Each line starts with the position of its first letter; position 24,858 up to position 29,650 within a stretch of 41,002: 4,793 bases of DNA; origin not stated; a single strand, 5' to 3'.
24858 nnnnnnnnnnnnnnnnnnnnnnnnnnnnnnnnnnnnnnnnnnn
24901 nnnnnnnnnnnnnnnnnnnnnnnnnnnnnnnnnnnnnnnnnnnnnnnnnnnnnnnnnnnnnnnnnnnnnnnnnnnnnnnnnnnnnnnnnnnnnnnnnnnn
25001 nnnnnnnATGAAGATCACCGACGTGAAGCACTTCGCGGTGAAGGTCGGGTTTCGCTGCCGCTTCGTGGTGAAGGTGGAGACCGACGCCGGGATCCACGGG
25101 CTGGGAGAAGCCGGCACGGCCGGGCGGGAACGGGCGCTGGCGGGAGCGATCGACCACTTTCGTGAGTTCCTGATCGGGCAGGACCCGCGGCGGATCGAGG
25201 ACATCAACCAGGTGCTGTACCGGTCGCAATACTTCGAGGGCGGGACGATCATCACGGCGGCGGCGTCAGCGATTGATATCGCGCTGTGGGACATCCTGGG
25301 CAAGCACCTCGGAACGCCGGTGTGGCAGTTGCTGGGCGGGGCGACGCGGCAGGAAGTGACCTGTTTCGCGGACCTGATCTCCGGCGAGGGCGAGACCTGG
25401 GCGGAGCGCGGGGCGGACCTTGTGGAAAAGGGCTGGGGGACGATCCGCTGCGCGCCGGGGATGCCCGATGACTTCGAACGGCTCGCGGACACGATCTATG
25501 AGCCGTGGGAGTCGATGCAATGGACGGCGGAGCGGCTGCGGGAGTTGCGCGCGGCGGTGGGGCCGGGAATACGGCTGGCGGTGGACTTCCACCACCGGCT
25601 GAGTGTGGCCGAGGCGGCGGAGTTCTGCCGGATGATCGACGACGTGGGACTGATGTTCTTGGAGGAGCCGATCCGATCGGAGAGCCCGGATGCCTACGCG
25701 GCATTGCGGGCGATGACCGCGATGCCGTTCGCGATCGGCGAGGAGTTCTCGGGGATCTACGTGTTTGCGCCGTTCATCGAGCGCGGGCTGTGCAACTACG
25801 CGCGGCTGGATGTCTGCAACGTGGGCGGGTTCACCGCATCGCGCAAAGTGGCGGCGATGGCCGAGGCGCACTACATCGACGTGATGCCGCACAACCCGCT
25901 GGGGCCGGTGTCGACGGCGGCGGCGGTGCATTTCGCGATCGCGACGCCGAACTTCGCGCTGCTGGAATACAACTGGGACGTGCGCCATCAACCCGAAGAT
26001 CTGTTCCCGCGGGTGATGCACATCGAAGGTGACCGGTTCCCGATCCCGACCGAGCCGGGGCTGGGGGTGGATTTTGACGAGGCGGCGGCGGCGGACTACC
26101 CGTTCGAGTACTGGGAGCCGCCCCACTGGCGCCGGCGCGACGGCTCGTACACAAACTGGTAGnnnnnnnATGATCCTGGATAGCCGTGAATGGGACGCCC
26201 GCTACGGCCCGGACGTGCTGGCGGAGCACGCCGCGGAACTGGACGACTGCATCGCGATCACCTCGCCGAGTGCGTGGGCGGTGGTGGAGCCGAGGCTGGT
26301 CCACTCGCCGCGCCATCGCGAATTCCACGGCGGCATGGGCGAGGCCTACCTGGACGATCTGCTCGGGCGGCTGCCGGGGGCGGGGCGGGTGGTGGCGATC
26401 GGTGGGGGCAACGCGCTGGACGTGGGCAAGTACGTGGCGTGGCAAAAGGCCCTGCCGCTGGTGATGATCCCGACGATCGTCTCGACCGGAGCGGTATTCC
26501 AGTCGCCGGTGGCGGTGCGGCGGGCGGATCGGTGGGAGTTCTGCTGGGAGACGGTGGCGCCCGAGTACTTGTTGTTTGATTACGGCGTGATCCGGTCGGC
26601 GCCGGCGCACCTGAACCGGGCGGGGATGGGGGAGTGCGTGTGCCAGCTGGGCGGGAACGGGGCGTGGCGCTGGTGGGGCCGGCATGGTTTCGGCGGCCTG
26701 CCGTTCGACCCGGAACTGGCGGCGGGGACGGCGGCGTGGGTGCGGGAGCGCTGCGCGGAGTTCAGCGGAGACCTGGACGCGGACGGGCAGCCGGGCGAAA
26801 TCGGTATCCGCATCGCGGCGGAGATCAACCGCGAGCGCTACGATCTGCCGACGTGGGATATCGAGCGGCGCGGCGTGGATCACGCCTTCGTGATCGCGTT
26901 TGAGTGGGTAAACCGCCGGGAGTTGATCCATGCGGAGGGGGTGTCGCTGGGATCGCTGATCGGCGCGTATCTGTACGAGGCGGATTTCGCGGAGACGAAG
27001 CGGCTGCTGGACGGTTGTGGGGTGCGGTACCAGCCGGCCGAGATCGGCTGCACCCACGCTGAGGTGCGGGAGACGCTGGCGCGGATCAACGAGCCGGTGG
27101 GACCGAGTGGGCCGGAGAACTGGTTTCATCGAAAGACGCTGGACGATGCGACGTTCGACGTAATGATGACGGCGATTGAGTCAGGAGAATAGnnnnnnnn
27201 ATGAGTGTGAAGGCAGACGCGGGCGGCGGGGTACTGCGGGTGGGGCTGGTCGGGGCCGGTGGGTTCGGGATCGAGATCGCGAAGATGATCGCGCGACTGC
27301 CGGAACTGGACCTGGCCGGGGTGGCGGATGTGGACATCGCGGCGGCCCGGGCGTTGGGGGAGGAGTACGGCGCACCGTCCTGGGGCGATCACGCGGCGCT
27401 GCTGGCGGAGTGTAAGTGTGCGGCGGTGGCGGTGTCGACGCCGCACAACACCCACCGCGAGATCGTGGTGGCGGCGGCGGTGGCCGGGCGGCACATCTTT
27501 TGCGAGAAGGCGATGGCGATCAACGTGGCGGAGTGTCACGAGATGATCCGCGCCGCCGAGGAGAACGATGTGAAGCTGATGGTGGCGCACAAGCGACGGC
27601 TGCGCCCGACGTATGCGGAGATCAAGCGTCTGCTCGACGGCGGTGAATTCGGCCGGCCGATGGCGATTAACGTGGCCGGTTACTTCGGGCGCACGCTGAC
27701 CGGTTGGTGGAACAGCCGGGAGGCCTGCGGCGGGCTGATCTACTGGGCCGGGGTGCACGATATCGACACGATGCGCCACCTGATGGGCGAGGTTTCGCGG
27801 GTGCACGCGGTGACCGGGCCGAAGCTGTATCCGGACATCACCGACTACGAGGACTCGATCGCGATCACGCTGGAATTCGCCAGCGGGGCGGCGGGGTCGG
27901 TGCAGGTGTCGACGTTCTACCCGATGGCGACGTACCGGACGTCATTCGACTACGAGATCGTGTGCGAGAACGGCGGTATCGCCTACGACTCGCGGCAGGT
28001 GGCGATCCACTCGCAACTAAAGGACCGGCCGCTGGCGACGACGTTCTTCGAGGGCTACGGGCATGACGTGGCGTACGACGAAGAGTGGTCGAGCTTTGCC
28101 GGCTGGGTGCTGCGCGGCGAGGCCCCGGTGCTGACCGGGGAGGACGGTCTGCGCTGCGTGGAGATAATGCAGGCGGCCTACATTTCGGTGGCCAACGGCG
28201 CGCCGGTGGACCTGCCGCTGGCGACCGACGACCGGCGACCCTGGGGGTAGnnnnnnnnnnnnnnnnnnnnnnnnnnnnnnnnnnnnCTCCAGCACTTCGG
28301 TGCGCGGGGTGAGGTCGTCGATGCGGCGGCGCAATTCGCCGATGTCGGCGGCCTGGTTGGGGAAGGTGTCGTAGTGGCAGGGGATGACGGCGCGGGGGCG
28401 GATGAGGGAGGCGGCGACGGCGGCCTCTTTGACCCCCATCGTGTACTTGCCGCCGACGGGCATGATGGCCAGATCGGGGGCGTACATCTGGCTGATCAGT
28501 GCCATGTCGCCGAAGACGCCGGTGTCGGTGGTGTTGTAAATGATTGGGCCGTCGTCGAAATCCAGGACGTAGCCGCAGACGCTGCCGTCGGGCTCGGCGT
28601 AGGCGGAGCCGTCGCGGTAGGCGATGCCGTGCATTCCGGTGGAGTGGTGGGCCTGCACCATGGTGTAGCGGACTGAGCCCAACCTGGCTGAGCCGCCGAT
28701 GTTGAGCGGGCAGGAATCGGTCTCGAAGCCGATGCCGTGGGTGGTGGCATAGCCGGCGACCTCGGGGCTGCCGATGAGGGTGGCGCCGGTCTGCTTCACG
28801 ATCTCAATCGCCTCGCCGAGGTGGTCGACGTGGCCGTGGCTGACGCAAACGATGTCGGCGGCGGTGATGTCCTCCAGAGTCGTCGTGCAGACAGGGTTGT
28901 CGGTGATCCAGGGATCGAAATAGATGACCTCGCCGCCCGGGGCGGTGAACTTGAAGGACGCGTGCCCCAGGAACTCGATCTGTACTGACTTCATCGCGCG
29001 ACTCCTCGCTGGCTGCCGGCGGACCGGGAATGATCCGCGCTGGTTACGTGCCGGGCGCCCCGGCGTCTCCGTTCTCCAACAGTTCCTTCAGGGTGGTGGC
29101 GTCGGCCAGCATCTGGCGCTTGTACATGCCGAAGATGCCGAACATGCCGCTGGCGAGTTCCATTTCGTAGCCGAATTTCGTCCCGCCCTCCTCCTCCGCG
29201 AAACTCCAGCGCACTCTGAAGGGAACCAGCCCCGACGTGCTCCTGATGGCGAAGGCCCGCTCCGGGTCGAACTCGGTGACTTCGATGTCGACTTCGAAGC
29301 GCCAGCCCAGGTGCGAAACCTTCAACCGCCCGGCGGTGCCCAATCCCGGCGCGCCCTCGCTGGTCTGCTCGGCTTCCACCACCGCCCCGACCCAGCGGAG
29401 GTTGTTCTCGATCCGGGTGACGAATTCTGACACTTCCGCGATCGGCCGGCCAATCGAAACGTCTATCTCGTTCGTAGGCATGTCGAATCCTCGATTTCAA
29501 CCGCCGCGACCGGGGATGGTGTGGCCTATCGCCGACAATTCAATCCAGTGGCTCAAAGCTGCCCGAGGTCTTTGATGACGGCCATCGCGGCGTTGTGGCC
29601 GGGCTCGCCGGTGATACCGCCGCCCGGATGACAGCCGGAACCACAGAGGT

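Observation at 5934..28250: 19-gene, ~22 kb co-directional supra-operon combining a peptide-type ABC importer, hydantoinase/oxoprolinase subunits, five xylose-isomerase-like TIM barrels and acid-sugar enzymes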

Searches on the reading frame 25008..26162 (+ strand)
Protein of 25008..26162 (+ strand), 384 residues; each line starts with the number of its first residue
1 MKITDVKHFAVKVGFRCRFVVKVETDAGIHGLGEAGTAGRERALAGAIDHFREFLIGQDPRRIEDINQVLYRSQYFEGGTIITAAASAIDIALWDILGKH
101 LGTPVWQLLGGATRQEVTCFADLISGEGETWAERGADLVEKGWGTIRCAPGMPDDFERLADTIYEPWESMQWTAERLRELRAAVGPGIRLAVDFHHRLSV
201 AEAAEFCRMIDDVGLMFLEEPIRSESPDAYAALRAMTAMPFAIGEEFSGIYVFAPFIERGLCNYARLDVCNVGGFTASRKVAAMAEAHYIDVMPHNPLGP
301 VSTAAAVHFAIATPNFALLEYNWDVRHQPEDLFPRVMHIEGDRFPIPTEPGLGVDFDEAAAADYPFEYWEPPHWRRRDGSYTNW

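Call 5: search_protein_families(library=pfam, proteins=[window:25008-26162:+], max_evalue=0.001)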
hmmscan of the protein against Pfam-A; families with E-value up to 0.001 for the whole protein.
window:25008-26162:+ (384 aa): 2 families
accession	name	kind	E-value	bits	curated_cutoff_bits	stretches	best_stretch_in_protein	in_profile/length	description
PF13378.12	MR_MLE_C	-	4.2e-57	193.8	29.4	1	136-359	7-218/219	Enolase C-terminal domain-like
PF02746.21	MR_MLE_N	-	1e-22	81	22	1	20-110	30-117/117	Mandelate racemase / muconate lactonizing enzyme, N-terminal domain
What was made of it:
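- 25008..26162 (+): g17: enolase-superfamily acid-sugar dehydratase (GalD/ManD subgroup). Pfam (call 5).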

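Call 8: search_protein_families(library=ncbifam, proteins=[window:25008-26162:+], max_evalue=0.00001)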
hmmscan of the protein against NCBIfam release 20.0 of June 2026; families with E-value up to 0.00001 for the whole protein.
window:25008-26162:+ (384 aa): 14 families
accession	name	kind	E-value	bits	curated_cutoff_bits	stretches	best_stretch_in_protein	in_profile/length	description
NF010624.0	PRK14017.1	equivalog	3.2e-84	283.2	311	1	1-384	1-382/382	galactonate dehydratase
NF043051.1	ManoateDhtManD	equivalog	4.1e-81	272.9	550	1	1-384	1-403/403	D-mannonate dehydratase ManD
NF011654.0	PRK15072.1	subfamily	4.2e-78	263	430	1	1-384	1-404/404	D-galactonate dehydratase family protein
NF040790.2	glucon_galact_dh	equivalog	2.8e-62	210.8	750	1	19-366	26-371/390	bifunctional D-gluconate/D-galactonate dehydratase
NF040866.1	AraD_Arch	equivalog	2.5e-37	128.7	650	1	20-364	36-369/372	arabinonate dehydratase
NF047820.1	TalGalacDh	equivalog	2.1e-32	112.5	500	1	20-361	40-361/371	L-talarate/galactarate dehydratase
NF011968.0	PRK15440.1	equivalog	1.7e-29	102.9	393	1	18-317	59-336/395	L-rhamnonate dehydratase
NF043002.1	HProlDhtase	equivalog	9.1e-24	84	500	1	20-334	35-335/366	cis-3-hydroxy-L-proline dehydratase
TIGR02534.1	mucon_cyclo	subfamily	9.4e-23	80.8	334.95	2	174-361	174-362/368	muconate/chloromuconate family cycloisomerase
TIGR03247.1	glucar-dehydr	equivalog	2e-08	33.4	828.7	1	73-360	97-401/441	glucarate dehydratase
NF041118.1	A_G_epim_Thtga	equivalog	6e-07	28.9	500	1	21-317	34-313/341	L-Ala-D/L-Glu epimerase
NF011708.0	PRK15129.1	equivalog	8.9e-07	28.2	343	0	63-143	66-145/321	L-Ala-D/L-Glu epimerase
TIGR01928.1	menC_lowGC_arch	equivalog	1.1e-06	28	200.65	0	183-293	170-279/325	o-succinylbenzoate synthase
NF042940.1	racemase_DgcA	equivalog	3.1e-06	26.7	400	0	83-120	82-119/323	N-acetyl-D-Glu racemase DgcA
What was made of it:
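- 25008..26162 (+): NCBIfam galactonate dehydratase at 283 bits against a cut-off of 311, and ManD at 273 against 550 (call 8).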

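Call 93: search_solved_structures(query=window:25008-26162:+, max_evalue=1e-40)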
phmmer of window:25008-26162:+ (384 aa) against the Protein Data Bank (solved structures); distinct sequences matched with E-value up to 1e-40: 29.
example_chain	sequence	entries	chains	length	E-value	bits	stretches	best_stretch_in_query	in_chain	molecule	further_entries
3rr1_A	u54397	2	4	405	5.3e-60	206.7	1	20-384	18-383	Putative D-galactonate dehydratase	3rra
4fi4_A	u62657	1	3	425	8.4e-60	206.1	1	2-384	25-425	Mandelate racemase/muconate lactonizing protein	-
3thu_A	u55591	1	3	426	1.2e-58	202.2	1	16-384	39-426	Mandelate racemase / muconate lactonizing enzyme family protein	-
3vcn_A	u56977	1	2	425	2e-58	201.6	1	2-384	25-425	MANNONATE DEHYDRATASE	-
4gme_A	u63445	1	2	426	2e-58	201.6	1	2-384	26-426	Mandelate racemase/muconate lactonizing enzyme family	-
4il2_A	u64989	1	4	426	3.9e-58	200.6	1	16-384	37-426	Starvation sensing protein rspA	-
4e4f_A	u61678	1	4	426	1.7e-56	195.2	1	6-384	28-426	MANNONATE DEHYDRATASE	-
4k1w_A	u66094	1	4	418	2.9e-56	194.4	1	16-384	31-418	Mandelate racemase/muconate lactonizing enzyme, N-terminal domain protein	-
2qjj_A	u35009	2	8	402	1.6e-55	192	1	16-384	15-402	Mandelate racemase/muconate lactonizing enzyme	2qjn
2qjm_A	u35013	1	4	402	2.1e-55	191.7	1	16-384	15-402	Mandelate racemase/muconate lactonizing enzyme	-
4f4r_A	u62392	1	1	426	2.2e-55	191.6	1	16-384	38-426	D-mannonate dehydratase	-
3ow1_A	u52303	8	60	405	2.6e-55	191.3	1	18-384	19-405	Mandelate racemase/muconate lactonizing enzyme | D-mannonate dehydratase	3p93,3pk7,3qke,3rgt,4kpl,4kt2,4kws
3bsm_A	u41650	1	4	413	2.7e-55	191.3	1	18-384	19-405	Mandelate racemase/muconate lactonizing enzyme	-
4k8g_A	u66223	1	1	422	2.7e-55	191.2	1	16-384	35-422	Mandelate racemase/muconate lactonizing enzyme, N-terminal domain protein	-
4k2s_A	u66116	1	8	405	1.6e-54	188.7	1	18-384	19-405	D-mannonate dehydratase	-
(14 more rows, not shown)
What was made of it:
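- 25008..26162 (+): PDB matches to galactonate and mannonate dehydratases are about 200 bits (call 93).
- On Enolase-superfamily acid-sugar dehydratases (GalD/ManD subgroup): PDB top matches are galactonate and mannonate dehydratases at about 200 bits (call 93).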

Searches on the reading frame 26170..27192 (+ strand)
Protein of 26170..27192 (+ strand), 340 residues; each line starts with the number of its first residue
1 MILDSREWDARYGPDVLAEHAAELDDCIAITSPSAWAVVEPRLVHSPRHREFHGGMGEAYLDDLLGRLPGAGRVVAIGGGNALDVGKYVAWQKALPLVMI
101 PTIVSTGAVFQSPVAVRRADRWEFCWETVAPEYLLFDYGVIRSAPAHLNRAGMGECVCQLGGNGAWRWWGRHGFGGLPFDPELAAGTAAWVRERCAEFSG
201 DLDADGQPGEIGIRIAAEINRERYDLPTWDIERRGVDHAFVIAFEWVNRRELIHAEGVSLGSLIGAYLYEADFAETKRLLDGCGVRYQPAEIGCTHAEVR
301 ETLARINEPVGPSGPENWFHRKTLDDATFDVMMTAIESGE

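Call 5: search_protein_families(library=pfam, proteins=[window:26170-27192:+], max_evalue=0.001)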
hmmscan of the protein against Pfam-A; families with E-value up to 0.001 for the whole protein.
window:26170-27192:+ (340 aa): 2 families
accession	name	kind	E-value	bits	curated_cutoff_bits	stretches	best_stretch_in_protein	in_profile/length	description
PF13685.12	Fe-ADH_2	-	1.9e-10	41.3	28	1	70-145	74-149/149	Iron-containing alcohol dehydrogenase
PF00465.25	Fe-ADH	-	1.6e-07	31.5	31.3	1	72-112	82-139/168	Iron-containing alcohol dehydrogenase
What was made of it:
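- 26170..27192 (+): g18: Fe-ADH_2/glycerol(-1-phosphate) dehydrogenase-like oxidoreductase. Pfam Fe-ADH_2, 41 bits (call 5).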

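Call 8: search_protein_families(library=ncbifam, proteins=[window:26170-27192:+], max_evalue=0.00001)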
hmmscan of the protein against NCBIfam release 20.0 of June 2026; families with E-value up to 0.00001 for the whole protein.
window:26170-27192:+ (340 aa): 5 families
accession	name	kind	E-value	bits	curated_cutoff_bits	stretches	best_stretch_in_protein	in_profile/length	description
NF002022.0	PRK00843.1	equivalog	4.3e-18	65.4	413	1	72-161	89-177/350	NAD(P)-dependent glycerol-1-phosphate dehydrogenase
NF006941.0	PRK09423.1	subfamily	1.4e-11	43.8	336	1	71-157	85-173/367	glycerol dehydrogenase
NF047954.1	PrpdilGlycDhGldA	equivalog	1.6e-09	37.4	700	1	69-157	83-173/365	bifunctional L-1,2-propanediol dehydrogenase/glycerol dehydrogenase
NF053832.1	GlycoaldRedHalo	equivalog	3.6e-09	36.2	550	1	50-157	62-173/363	glycolaldehyde reductase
NF007880.0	PRK10586.1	equivalog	8e-07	28.3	429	1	49-156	64-174/362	oxidoreductase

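Call 22: search_solved_structures(query=window:26170-27192:+, max_evalue=0.01)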
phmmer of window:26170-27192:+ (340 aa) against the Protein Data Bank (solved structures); distinct sequences matched with E-value up to 0.01: 17.
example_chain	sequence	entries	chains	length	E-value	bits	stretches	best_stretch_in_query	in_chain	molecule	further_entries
5fb3_A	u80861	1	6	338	8.7e-12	48.1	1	67-166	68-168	Glycerol-1-phosphate dehydrogenase [NAD(P)+]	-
4mca_A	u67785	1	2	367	1.1e-10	44.5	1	57-157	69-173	Glycerol dehydrogenase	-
6csj_A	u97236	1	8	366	7e-10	41.8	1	70-158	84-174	Glycerol dehydrogenase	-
4rfl_A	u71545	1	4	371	1.3e-09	40.9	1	73-167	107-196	Glycerol-1-phosphate dehydrogenase [NAD(P)+]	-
4rgq_A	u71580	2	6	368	1.4e-09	40.9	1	73-167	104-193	Glycerol-1-phosphate dehydrogenase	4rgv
5xn8_A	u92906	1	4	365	2.4e-09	40.1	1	60-158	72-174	Glycerol Dehydrogenase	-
1kq3_A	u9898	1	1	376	3.5e-08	36.3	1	58-157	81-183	glycerol dehydrogenase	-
3ce9_A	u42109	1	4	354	7.4e-08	35.2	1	73-168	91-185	Glycerol dehydrogenase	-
5zxl_A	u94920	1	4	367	8.3e-07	31.7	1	58-158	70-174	Glycerol dehydrogenase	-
8goa_A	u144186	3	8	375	8.6e-07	31.7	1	58-158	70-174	Glycerol dehydrogenase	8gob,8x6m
9h4x_A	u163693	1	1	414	2e-06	30.5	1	74-216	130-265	Glycerol-1-phosphate dehydrogenase [NAD(P)+]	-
8k1g_A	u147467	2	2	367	7.4e-06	28.6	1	65-158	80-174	Glycerol dehydrogenase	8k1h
1ta9_A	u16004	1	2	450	9.4e-06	28.3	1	54-157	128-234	glycerol dehydrogenase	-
1jpu_A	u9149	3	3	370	3.2e-05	26.5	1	66-190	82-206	glycerol dehydrogenase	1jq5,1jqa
13go_A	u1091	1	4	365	4.6e-05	26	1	69-156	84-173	Glycerol dehydrogenase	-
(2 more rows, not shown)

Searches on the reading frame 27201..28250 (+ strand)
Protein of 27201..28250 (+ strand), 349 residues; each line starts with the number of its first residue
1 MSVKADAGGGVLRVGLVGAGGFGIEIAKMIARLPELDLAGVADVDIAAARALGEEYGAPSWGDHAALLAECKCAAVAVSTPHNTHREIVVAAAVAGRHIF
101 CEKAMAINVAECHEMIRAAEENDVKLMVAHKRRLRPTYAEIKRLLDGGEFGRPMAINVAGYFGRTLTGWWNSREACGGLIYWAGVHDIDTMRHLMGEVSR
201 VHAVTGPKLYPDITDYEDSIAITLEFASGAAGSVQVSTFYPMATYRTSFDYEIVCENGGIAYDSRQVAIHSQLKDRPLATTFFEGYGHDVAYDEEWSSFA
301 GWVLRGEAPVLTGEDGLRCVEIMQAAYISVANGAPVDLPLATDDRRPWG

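Call 5: search_protein_families(library=pfam, proteins=[window:27201-28250:+], max_evalue=0.001)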
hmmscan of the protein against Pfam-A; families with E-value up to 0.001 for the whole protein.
window:27201-28250:+ (349 aa): 3 families
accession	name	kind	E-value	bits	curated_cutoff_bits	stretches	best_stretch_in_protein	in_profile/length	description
PF01408.29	GFO_IDH_MocA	-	5.1e-25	88.9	24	1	12-130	1-120/120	Oxidoreductase family, NAD-binding Rossmann fold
PF22725.1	GFO_IDH_MocA_C3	-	4.1e-22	78.9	27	1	138-260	1-123/124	GFO/IDH/MocA C-terminal domain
PF02894.22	GFO_IDH_MocA_C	-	7.8e-22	78.6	22.9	1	142-338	1-218/218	Oxidoreductase family, C-terminal alpha/beta domain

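Call 8: search_protein_families(library=ncbifam, proteins=[window:27201-28250:+], max_evalue=0.00001)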
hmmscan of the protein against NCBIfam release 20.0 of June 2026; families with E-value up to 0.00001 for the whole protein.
window:27201-28250:+ (349 aa): 9 families
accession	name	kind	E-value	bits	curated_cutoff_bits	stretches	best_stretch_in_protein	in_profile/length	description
TIGR04380.1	myo_inos_iolG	equivalog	4.5e-49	167.1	355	1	12-336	2-329/330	inositol 2-dehydrogenase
NF040723.1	UDP-GlcNAcDh_Arch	equivalog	4.4e-37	128.2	450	1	12-327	1-298/302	UDP-N-acetylglucosamine 3-dehydrogenase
NF052479.1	LevoglcsnDh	equivalog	6.2e-23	81.1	650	1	41-205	41-212/386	levoglucosan dehydrogenase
NF052679.1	InsChiInosDhIolG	equivalog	1.3e-19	70.5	540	1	12-261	3-249/343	bifunctional inositol 2-dehydrogenase/D-chiro-inositol 1-dehydrogenase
NF041392.1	XylDh_Gfo6_Halo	equivalog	1.6e-18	66.7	350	1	72-337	82-349/350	D-xylose 1-dehydrogenase Gfo6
NF008607.0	PRK11579.1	subfamily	8.3e-14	51.3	330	1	12-201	5-195/346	oxidoreductase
NF058561.1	BT_2158_fam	equivalog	4.7e-09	35.3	750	1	12-127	36-151/487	glycoside 3-dehydrogenase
NF058563.1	BT_2159_fam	equivalog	1.8e-06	27.2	650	1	13-194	2-182/350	disaccharide 3-dehydrogenase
NF007574.0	PRK10206.1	equivalog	9.4e-06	24.9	352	0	66-201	59-193/345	oxidoreductase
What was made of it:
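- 27201..28250 (+): g19: Gfo/Idh/MocA dehydrogenase. NCBIfam IolG, 167 bits against a cut-off of 355 (call 8).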

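Call 70: search_solved_structures(query=window:27201-28250:+, max_evalue=1e-10)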
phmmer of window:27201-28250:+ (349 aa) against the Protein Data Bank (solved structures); distinct sequences matched with E-value up to 1e-10: 52.
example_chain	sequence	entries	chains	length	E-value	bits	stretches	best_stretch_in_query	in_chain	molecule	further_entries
3q2i_A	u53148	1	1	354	1.8e-28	103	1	13-340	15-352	dehydrogenase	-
3ezy_A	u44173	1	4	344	1.8e-28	103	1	12-330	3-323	Dehydrogenase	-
4hkt_A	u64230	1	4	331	3.6e-27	98.8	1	12-334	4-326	Inositol 2-dehydrogenase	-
3ec7_A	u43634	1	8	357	3.1e-23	85.8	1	9-239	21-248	Putative Dehydrogenase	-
3q2k_A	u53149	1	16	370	3.8e-23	85.5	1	12-340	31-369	oxidoreductase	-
5a02_A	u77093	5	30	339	1.4e-21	80.4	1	30-336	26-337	ALDOSE-ALDOSE OXIDOREDUCTASE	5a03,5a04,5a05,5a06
6o15_A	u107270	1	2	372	6.5e-21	78.2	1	12-236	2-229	Uncharacterized oxidoreductase YjhC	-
8w9s_A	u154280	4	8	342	2.8e-20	76.1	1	45-340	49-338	NADH-dependent dihydrogenase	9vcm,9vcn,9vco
6z3c_AAA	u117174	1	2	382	1.4e-19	73.8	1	13-229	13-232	Gfo/Idh/MocA family oxidoreductase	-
7wzd_A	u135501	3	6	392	1.9e-19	73.3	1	9-235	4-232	4,5-dihydroxyphthalate dehydrogenase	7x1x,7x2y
9m37_A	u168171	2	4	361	2.3e-19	73.1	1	12-240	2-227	P581a DgpA2 and isoorientin complex structure | Gfo/Idh/MocA family protein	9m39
6z3b_A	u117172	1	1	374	2.4e-19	73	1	14-229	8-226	Gfo/Idh/MocA family oxidoreductase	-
6z3b_B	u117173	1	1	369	2.7e-19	72.8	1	15-229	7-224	Gfo/Idh/MocA family oxidoreductase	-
5uhw_A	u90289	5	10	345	5.5e-19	71.8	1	12-241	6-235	Oxidoreductase protein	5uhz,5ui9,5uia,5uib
1evj_A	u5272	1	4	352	3.6e-18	69.2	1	38-337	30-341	GLUCOSE-FRUCTOSE OXIDOREDUCTASE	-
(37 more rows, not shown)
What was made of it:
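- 27201..28250 (+): PDB matches to inositol dehydrogenases and DgpA-type enzymes are 58-103 bits (call 70).
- DgpA-type enzymes are among the sequence matches of g19 (call 70).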

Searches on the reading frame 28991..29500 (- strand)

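Call 10: search_protein_families(library=pfam, proteins=[window:28991-29500:-], max_evalue=0.001)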
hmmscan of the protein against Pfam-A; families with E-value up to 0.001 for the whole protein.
window:28991-29500:- (169 aa): 0 families

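Call 55: search_protein_families(library=pfam, proteins=[window:28991-29500:-], max_evalue=1)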
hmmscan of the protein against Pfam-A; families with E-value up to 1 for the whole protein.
window:28991-29500:- (169 aa): 1 family
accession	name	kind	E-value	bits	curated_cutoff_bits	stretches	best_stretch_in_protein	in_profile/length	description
PF07202.18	Tcp10_C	-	0.26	11.4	36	0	105-119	21-35/35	T-complex protein 10 C-terminus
